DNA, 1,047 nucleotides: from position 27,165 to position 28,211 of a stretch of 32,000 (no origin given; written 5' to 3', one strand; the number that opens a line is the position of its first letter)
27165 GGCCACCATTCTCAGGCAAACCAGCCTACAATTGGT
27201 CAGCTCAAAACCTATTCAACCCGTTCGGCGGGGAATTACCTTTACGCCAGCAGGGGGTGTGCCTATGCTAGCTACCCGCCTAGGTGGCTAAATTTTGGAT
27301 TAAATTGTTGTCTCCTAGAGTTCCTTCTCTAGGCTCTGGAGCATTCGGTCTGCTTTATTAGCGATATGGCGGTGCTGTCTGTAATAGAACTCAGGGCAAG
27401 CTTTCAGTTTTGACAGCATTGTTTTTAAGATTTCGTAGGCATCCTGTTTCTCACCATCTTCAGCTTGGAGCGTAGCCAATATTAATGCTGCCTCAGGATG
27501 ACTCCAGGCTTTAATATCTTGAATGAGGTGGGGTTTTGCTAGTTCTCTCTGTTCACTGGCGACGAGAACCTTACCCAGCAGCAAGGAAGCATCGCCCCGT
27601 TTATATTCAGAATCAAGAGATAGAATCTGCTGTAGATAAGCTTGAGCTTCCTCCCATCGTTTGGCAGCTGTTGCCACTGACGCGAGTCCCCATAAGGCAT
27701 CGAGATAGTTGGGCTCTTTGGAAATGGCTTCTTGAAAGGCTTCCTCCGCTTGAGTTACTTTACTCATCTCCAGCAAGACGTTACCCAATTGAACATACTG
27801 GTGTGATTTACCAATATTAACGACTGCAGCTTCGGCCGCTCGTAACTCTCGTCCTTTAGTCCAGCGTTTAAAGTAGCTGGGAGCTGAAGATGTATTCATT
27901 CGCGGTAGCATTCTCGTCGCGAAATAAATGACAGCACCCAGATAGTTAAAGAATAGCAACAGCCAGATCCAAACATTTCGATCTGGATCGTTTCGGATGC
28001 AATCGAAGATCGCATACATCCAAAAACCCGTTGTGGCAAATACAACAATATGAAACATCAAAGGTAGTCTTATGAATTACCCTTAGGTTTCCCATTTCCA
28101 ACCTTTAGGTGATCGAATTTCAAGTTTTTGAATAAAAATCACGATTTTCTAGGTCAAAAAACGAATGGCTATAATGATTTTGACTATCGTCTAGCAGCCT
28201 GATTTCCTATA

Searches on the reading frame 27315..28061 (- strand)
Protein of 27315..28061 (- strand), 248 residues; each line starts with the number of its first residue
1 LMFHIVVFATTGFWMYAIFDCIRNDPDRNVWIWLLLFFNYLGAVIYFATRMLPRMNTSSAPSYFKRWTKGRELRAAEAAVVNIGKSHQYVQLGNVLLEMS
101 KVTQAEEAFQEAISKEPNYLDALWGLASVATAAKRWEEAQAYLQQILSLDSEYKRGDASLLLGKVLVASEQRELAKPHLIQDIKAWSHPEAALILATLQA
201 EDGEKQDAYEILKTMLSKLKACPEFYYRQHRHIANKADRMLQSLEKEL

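Call 40: search_protein_families(library=pfam, proteins=[window:27315-28061:-], max_evalue=0.001)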
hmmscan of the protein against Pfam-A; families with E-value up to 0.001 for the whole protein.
window:27315-28061:- (248 aa): 15 families
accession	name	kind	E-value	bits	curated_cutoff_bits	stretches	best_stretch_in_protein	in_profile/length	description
PF13432.12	TPR_16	-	1.8e-13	51.1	32.7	1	91-150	2-61/65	Tetratricopeptide repeat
PF14559.12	TPR_19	-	2.7e-11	44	25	1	96-149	1-54/68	Tetratricopeptide repeat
PF07719.23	TPR_2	-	3.7e-09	36.4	27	0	89-119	4-34/34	Tetratricopeptide repeat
PF00515.34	TPR_1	-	3.6e-08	33.3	27.8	1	89-119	4-34/34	Tetratricopeptide repeat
PF13428.12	TPR_14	-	2.9e-07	30.9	23.5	0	89-128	4-43/44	Tetratricopeptide repeat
PF13174.12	TPR_6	-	1.3e-06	29.1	26.3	0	121-148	1-28/33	Tetratricopeptide repeat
PF13396.11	PLDc_N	-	1.4e-06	28.6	23.3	1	13-48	2-39/42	Phospholipase_D-nuclease N-terminal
PF13424.12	TPR_12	-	2.7e-06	27.9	30.1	1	121-175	4-64/77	Tetratricopeptide repeat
PF14561.12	TPR_20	-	6.7e-06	26.8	25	1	106-170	8-72/90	Tetratricopeptide repeat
PF13181.12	TPR_8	-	4.2e-05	23.8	25.7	0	89-117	4-32/34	Tetratricopeptide repeat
PF25063.1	ARM_TT21_C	-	5.8e-05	23.5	35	1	98-177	33-116/209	Tetratricopeptide repeat protein 21 C-terminal ARM domain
PF13176.12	TPR_7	-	0.00012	22.4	27.9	0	125-150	4-29/36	Tetratricopeptide repeat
PF17874.7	TPR_MalT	-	0.00035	20.4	45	0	87-153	123-194/336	MalT-like TPR region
PF23914.1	TPR_CcmH_CycH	-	0.00039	20.7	42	0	88-149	89-150/158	Cytochrome c-type biogenesis protein H TPR domain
PF12895.13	ANAPC3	-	0.0004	21.1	27.2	0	85-145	21-81/82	Anaphase-promoting complex, cyclosome, subunit 3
